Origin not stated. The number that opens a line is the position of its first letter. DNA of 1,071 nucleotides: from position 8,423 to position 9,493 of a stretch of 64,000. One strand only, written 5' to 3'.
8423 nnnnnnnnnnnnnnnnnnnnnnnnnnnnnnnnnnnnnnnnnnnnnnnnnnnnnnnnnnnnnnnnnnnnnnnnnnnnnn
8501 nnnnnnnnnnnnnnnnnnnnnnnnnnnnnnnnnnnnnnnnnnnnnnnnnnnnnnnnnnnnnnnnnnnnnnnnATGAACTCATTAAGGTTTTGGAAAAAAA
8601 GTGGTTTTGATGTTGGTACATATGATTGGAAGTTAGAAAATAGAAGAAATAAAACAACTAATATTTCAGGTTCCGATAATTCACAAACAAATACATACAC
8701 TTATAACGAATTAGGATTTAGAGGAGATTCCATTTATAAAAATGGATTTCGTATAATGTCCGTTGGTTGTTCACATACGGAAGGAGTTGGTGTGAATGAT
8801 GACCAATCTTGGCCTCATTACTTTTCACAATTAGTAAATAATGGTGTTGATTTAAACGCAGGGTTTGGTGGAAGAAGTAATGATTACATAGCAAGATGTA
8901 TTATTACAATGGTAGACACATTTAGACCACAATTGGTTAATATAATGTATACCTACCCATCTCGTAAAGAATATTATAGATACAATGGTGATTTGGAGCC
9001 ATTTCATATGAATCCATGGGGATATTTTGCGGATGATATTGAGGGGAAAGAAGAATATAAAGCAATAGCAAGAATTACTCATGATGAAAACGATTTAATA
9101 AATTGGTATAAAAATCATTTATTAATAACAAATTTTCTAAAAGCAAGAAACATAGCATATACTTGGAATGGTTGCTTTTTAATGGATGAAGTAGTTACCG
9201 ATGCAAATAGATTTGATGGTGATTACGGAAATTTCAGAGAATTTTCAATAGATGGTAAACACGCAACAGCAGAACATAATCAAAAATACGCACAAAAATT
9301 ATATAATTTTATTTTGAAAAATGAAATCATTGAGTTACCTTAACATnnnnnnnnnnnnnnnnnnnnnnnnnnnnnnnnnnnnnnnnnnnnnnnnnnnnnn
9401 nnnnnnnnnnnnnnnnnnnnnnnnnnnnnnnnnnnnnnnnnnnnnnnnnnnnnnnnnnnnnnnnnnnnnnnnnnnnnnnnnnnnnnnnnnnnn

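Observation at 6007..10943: Seven-member expansion of small SGNH/GDSL-family paralogs inside a phage glycosyltransferase island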

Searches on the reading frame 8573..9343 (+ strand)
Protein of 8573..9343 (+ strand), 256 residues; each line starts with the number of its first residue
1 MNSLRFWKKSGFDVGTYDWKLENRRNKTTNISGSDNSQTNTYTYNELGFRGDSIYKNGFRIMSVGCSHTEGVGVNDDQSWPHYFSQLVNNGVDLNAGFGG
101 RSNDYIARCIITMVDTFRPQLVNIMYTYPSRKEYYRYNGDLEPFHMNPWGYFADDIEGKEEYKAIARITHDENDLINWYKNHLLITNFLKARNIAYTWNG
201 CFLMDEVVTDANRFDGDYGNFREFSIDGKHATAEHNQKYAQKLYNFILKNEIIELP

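Call 9: search_protein_families(library=pfam, max_evalue=1, proteins=[window:8573-9343:+])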
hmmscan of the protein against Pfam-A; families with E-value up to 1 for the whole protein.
window:8573-9343:+ (256 aa): 0 families

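Call 10: search_protein_families(library=phrogs, max_evalue=0.01, proteins=[window:8573-9343:+])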
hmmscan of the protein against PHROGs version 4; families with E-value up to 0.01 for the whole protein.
window:8573-9343:+ (256 aa): 0 families

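Call 19: find_homologous_proteins(query=A1, max_evalue=0.001)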
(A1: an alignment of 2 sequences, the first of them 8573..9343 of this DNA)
Query A1 (2 sequences) (256 aa, profile of the alignment): 975 proteins with E <= 0.001 among 1900 candidates; the best 120 are listed.
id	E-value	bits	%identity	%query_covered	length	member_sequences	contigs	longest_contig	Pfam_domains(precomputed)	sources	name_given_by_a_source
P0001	1.0e-150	518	100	100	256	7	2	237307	-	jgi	jgi:hypothetical protein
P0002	5.0e-130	451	86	100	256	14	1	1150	-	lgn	-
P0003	1.2e-129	449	85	100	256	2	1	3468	-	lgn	-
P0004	2.0e-124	432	84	96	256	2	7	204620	-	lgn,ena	-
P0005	5.9e-123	427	82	100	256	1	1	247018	-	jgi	jgi:hypothetical protein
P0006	2.0e-122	426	81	100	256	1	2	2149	-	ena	-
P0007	2.5e-122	425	81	100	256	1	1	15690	-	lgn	-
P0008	3.1e-122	425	81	100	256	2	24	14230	-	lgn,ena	-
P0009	3.5e-122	425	83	96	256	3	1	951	-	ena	-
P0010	3.7e-122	425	83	96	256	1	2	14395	-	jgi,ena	jgi:hypothetical protein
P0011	7.4e-122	424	81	100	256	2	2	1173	-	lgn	-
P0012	4.4e-121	421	80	100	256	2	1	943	-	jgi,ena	jgi:hypothetical protein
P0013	7.7e-121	420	82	96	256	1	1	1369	-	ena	-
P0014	1.1e-120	420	80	100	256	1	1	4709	-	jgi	-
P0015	2.5e-119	415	79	100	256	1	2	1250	-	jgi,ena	jgi:hypothetical protein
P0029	8.8e-91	322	61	99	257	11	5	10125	-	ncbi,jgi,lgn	jgi:hypothetical protein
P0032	7.2e-89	316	62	99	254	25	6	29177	-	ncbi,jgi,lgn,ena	jgi:hypothetical protein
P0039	3.0e-86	307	63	99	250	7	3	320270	-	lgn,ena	-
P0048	2.2e-78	281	56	99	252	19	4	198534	-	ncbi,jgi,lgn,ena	-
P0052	1.8e-77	278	55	99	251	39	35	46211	-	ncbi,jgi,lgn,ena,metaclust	jgi:hypothetical protein|metaclust:\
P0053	6.4e-77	276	55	96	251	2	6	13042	-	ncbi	-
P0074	2.4e-72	261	53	99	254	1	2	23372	-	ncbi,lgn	-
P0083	1.5e-71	259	52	100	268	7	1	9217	-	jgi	jgi:lysophospholipase L1-like esterase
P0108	2.6e-70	255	50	97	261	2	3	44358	-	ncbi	-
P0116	4.6e-70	254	49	100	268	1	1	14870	-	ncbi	-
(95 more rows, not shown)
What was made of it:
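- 8573..9343 (+): SGNH-superfamily paralog, family A (256 aa; GCS67HTEG, N95xG97, R131, D227GKH230). 975 homologs (call 19).
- One JGI homolog is named 'lysophospholipase L1-like esterase' (call 19).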

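Call 30: search_solved_structures(query=A4, max_evalue=1, show_alignments=1)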
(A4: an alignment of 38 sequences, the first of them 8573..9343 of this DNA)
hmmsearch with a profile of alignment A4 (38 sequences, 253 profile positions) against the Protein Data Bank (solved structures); distinct sequences matched with E-value up to 1: 8.
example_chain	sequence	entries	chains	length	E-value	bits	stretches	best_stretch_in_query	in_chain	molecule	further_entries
2vpt_A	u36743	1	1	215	0.025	17.3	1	57-91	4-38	LIPOLYTIC ENZYME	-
3dt6_A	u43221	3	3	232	0.11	15.2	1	60-129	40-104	Brain Platelet-activating factor acetylhydrolase IB subunit alpha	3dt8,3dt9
1es9_A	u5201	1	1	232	0.23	14.1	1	60-129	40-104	PLATELET-ACTIVATING FACTOR ACETYLHYDROLASE IB GAMMA SUBUNIT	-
1fxw_A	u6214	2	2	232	0.23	14.1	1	60-129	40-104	PLATELET-ACTIVATING FACTOR ACETYLHYDROLASE IB GAMMA SUBUNIT | PLATELET-ACTIVATING FACTOR ACETYLHYDROLASE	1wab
1bwq_A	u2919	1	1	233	0.24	14.1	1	60-128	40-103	PLATELET-ACTIVATING FACTOR ACETYLHYDROLASE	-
1bwp_A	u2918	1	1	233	0.25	14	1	60-128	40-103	PLATELET-ACTIVATING FACTOR ACETYLHYDROLASE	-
1bwr_A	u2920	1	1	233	0.26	13.9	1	60-129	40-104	PLATELET-ACTIVATING FACTOR ACETYLHYDROLASE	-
4rsh_A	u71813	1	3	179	0.35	13.5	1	58-101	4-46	Lipolytic protein G-D-S-L family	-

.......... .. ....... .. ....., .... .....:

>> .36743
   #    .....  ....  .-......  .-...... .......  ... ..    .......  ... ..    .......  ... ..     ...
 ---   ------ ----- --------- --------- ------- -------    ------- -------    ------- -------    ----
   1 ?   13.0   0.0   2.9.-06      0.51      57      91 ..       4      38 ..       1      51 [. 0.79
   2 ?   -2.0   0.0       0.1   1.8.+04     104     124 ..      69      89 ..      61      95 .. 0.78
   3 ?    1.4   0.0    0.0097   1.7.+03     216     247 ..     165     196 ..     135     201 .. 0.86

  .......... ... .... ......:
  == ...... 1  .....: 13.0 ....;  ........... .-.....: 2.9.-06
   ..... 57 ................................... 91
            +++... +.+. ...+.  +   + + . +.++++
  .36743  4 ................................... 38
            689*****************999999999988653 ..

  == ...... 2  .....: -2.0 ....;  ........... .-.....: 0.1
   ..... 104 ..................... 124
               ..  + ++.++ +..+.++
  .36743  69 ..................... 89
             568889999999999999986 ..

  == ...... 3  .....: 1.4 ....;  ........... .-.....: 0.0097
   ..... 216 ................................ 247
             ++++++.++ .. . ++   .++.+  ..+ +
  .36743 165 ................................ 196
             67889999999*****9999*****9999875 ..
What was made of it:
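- On Carbohydrate esterase families (CAZy CE2/CE3-type): The best match is 2vpt (CE3) at E 0.025, 17.3 bits (call 30).
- Closest known: SGNH/GDSL carbohydrate esterases such as Clostridium thermocellum CtCes3. Same: Block I GDSCTEG and block V DGLH of 2vpt align with GCSHTEG and DGKH of family A (call 30).
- Closest known: Cytoplasmic PAF-AH-type SGNH esterase domain of CMP-sialic acid synthetase NeuA. Same: Family A gives weak profile hits to PAF-AH Ib (E 0.1-0.25, call 30).
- The best PDB sequence match of family A is the CE3 acetyl-xylan esterase 2vpt, with GDSCTEG and DGLH aligned to GCSHTEG and DGKH (call 30, E 0.025, sub-significant). Weak profile hits reach PAF acetylhydrolase Ib and GDSL lipases (call 30).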

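Call 34: find_encoding_contigs(protein=P0001, flank=10000, max_places=4)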
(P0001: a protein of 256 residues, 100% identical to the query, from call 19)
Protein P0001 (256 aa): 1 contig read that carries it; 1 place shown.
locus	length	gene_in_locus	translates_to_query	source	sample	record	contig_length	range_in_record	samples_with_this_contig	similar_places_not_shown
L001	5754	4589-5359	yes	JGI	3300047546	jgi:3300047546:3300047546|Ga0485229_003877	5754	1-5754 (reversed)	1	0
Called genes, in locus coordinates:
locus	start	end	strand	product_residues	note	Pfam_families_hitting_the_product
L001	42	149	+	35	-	-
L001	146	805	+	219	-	PF00535:Glycos_transf_2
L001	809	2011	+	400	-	PF00535:Glycos_transf_2, PF13641:Glyco_tranf_2_3 (weak)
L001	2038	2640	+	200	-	-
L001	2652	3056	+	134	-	PF11450:DUF3008 (weak)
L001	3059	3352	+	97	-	-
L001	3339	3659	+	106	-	-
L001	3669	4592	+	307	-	PF11019:DUF2608 (faint)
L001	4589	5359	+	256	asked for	-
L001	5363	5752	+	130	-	?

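Call 35: list_cluster_members(proteins=[P0048, P0052, P0053, P0108, P0116, P0142, P0179, P0029, P0032, P0074])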
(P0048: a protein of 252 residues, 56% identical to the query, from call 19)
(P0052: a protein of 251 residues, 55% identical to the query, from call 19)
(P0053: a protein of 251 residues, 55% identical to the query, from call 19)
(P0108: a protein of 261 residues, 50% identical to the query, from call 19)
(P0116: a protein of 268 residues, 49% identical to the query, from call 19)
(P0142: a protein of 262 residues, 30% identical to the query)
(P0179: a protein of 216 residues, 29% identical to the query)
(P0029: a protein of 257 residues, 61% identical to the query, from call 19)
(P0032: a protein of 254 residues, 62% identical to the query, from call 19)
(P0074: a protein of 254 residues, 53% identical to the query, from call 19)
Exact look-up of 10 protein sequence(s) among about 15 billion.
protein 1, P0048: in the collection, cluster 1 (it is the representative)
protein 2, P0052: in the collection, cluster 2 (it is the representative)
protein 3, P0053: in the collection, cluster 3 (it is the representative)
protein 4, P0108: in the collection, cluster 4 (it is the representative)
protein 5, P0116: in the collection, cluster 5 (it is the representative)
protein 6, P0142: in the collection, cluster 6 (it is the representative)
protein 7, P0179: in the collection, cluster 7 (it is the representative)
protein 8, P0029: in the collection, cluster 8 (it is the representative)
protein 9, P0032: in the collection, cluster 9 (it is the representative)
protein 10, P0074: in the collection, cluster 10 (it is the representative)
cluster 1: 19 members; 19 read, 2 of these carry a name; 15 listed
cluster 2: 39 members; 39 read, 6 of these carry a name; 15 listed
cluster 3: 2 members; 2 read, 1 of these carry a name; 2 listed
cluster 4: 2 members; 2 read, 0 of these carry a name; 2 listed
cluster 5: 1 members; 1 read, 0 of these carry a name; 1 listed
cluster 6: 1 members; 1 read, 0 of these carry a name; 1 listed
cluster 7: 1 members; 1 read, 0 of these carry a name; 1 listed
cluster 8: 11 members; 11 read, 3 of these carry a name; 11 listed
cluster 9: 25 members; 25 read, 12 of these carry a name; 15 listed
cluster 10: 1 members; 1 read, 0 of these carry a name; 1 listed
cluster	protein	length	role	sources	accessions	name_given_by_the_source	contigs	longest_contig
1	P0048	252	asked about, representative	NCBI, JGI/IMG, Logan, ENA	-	-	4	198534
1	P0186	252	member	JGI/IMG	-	hypothetical protein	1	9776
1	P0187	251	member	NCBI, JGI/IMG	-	hypothetical protein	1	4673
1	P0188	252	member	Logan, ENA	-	-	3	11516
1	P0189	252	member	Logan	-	-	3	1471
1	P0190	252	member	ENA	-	-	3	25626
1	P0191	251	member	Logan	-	-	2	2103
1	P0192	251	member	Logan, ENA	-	-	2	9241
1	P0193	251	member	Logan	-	-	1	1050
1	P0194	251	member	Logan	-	-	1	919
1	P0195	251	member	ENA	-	-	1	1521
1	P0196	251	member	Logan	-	-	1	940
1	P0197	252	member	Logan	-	-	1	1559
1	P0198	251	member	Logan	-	-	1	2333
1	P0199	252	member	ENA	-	-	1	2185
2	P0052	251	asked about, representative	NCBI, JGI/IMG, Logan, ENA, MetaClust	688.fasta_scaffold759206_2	hypothetical protein | \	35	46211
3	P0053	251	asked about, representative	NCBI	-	-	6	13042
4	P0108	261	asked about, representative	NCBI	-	-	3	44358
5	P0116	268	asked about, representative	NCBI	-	-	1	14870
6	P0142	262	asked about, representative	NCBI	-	-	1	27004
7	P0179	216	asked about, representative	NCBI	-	-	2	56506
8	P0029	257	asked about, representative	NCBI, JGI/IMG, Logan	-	hypothetical protein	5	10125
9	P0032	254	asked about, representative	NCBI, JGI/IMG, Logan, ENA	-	hypothetical protein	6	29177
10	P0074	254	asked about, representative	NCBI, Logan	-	-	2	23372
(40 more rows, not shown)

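Call 36: predict_structure(alignment_id=A4)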
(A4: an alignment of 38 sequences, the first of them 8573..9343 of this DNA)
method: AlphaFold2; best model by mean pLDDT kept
length: 256 residues; sequences in the alignment: 38
mean_pLDDT: 92.4   pTM: 0.91
mean pLDDT of the five models: 92.4, 91.6, 90.5, 90.3, 90.1
residues with pLDDT >= 90: 188; 70-90: 63; 50-70: 4; < 50: 1
segments of 3 or more residues with pLDDT < 50: none
pLDDT, mean of each block of 10 residues (from residue 1): 66 83 94 92 97 98 97 97 98 95 94 96 96 87 89 94 90 89 97 98 88 91 86 97 98 93
secondary structure, 60 per line:
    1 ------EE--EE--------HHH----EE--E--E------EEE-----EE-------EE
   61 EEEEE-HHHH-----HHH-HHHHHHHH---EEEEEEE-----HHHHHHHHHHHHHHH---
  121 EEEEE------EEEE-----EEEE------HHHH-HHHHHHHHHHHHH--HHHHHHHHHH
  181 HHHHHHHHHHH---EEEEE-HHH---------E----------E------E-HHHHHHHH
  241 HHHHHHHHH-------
elements in order: E42-44 E59-65 H67-70 H80-87 E91-97 H103-117 E121-125 E132-135 E141-144 H151-154 H156-168 H171-191 E195-199 H233-249
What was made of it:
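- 8573..9343 (+): AF2 pLDDT 92.4 (call 36).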

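Call 53: find_related_loci(query=window:8573-9343:+, collection=viral_contigs, flank=10000)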
Query window:8573-9343:+ (256 aa) in viral_contigs; peptide patterns used: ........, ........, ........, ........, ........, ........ (x = any residue, [..] = any of these).
10 stretches matched a pattern; 10 encode a relative of the query (tblastn E <= 1e-3); 10 distinct loci.
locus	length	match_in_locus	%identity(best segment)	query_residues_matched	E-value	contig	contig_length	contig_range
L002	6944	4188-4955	77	1-256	5e-142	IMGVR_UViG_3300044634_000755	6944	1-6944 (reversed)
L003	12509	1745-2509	75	1-255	5e-135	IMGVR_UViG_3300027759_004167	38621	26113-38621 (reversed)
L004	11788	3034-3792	74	1-253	3e-133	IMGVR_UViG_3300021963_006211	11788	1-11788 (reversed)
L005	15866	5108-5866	74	1-253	3e-132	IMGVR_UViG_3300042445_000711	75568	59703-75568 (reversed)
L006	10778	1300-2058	74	1-253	3e-132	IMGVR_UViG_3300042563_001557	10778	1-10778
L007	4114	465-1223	74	1-253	5e-134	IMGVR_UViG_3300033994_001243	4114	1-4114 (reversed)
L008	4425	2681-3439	74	1-253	2e-133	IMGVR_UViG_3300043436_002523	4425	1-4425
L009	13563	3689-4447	74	1-253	1e-131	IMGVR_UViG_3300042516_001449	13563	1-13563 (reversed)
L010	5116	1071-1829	72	1-253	1e-130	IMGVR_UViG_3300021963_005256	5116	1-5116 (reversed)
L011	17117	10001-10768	86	1-256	6e-156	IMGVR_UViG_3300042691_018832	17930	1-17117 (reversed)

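Call 59: search_dna_similar(query=window:8573-9343:+, collection=phages, mode=protein, max_rows=25, max_evalue=0.001)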
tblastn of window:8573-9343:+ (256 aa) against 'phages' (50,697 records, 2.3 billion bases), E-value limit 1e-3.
No match.

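Call 61: find_related_loci(query=A4, collection=genome_contigs, flank=8000)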
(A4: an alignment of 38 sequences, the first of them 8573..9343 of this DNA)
Query A4 (256 aa) in genome_contigs; peptide patterns used: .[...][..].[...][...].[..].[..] (x = any residue, [..] = any of these).
16 stretches matched a pattern; 2 encode a relative of the query (tblastn E <= 1e-3); 2 distinct loci.
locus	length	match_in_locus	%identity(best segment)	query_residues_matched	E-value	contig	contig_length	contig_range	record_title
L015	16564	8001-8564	33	22-199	3e-20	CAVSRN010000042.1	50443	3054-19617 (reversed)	MAG: uncultured Alphaproteobacteria bacterium isolate MFD05684.bin.3.198 genome assembly, contig: contig_39811, whole ge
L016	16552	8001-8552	26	33-194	4e-16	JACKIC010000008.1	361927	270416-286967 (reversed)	MAG: Planctomycetota bacterium isolate HK-STAS-PLAN-34 HK-STAS-PLAN-34_8, whole genome shotgun sequence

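Call 63: search_solved_structures(query=A4, max_evalue=10, show_alignments=0)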
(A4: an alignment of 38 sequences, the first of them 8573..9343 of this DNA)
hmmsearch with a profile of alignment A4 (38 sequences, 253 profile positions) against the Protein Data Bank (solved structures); distinct sequences matched with E-value up to 10: 10.
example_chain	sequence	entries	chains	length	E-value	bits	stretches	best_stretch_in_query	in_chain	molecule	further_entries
2vpt_A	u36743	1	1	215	0.025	17.3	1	57-91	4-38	LIPOLYTIC ENZYME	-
3dt6_A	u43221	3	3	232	0.11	15.2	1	60-129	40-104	Brain Platelet-activating factor acetylhydrolase IB subunit alpha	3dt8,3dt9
1es9_A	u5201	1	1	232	0.23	14.1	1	60-129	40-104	PLATELET-ACTIVATING FACTOR ACETYLHYDROLASE IB GAMMA SUBUNIT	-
1fxw_A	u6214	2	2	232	0.23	14.1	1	60-129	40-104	PLATELET-ACTIVATING FACTOR ACETYLHYDROLASE IB GAMMA SUBUNIT | PLATELET-ACTIVATING FACTOR ACETYLHYDROLASE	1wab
1bwq_A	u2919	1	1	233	0.24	14.1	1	60-128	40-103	PLATELET-ACTIVATING FACTOR ACETYLHYDROLASE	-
1bwp_A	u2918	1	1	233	0.25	14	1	60-128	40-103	PLATELET-ACTIVATING FACTOR ACETYLHYDROLASE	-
1bwr_A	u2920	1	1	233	0.26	13.9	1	60-129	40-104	PLATELET-ACTIVATING FACTOR ACETYLHYDROLASE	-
4rsh_A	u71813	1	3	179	0.35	13.5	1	58-101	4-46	Lipolytic protein G-D-S-L family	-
1fxw_F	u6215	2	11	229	1.5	11.4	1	75-142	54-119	PLATELET-ACTIVATING FACTOR ACETYLHYDROLASE IB BETA SUBUNIT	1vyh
9otv_A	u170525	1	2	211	3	10.4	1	60-100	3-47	Lysophospholipase L1-like esterase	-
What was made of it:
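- Closest known: CgnD, the SGNH-fold hydrolase that removes the leader peptide in crocagin biosynthesis. Different: 16% identity, with no sequence-level hit (call 63).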

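Call 65: search_protein_families(library=pfam, alignment_id=A4, max_evalue=0.1)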
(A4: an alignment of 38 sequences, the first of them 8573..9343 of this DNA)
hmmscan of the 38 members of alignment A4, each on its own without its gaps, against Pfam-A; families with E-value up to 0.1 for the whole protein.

A. member 1, window:8573-9343:+ (256 aa): 0 families

B. families by the number of members that match (of 38 scanned): 10 families
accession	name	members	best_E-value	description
PF13472.12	Lipase_GDSL_2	18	0.00014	GDSL-like Lipase/Acylhydrolase family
PF19547.4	DUF6071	9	0.00015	Family of unknown function (DUF6071)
PF00657.28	Lipase_GDSL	5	0.0013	GDSL-like Lipase/Acylhydrolase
PF20078.4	DUF6473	3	0.013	Domain of unknown function (DUF6473)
PF09590.15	Env-gp36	1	0.02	Lentivirus surface glycoprotein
PF13333.12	rve_2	1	0.042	Integrase core domain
PF21772.2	CATIP_N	1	0.052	Ciliogenesis-associated TTC17-interacting protein, N-terminal domain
PF24177.1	NV_polyhedrin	1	0.055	Nudivirus polyhedrin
PF11611.13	DUF4352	1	0.067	Domain of unknown function (DUF4352)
PF24227.1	DUF7443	1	0.071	Domain of unknown function (DUF7443)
